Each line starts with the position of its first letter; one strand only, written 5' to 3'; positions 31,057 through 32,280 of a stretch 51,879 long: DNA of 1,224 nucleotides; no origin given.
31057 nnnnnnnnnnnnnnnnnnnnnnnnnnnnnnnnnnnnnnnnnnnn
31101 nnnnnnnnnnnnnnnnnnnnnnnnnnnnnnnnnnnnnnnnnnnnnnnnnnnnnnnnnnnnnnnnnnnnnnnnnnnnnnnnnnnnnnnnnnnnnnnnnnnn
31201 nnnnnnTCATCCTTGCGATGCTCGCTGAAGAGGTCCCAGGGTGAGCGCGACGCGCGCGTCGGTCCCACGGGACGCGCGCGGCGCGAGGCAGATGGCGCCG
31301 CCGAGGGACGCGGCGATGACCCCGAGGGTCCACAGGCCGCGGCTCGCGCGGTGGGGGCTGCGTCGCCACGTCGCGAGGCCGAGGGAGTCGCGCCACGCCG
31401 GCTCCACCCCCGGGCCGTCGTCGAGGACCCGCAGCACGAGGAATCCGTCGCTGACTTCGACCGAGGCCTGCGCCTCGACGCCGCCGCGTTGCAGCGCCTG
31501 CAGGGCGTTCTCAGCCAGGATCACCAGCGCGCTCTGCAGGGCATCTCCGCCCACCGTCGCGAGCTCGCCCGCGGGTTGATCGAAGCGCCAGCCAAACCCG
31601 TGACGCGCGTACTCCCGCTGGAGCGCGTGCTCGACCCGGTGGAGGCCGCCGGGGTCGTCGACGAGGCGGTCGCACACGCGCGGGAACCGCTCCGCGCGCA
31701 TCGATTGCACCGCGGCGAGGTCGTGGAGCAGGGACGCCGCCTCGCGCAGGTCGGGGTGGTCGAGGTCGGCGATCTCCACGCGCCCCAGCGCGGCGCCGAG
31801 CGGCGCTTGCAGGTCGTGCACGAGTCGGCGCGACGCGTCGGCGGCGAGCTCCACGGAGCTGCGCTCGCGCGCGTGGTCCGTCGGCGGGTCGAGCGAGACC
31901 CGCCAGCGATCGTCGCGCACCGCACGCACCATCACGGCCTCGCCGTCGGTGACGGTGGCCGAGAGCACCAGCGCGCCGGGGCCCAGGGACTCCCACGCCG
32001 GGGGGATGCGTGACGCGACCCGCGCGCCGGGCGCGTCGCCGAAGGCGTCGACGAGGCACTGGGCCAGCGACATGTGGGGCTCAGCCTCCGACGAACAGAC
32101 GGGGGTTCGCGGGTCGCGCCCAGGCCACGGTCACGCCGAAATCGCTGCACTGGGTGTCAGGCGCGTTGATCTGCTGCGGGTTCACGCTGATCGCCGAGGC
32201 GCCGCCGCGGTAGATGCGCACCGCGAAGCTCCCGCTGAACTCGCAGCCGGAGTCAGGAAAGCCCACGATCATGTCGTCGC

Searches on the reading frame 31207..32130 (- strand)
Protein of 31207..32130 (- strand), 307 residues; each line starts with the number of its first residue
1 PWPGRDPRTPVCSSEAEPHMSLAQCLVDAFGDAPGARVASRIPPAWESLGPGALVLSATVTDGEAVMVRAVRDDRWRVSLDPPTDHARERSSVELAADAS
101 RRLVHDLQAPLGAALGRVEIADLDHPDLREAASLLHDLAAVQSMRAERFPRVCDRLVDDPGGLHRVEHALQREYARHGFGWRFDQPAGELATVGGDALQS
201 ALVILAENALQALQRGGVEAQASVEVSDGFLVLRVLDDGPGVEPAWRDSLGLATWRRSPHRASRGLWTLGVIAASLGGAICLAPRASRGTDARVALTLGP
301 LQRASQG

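Call 40: search_protein_families(library=pfam, proteins=[window:31207-32130:-], max_evalue=0.001)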
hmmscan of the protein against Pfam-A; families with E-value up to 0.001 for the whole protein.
window:31207-32130:- (307 aa): 1 family
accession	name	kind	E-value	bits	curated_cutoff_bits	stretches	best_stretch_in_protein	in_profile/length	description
PF02518.31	HATPase_c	-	2.4e-05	25.2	26.4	1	196-297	4-108/111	Histidine kinase-, DNA gyrase B-, and HSP90-like ATPase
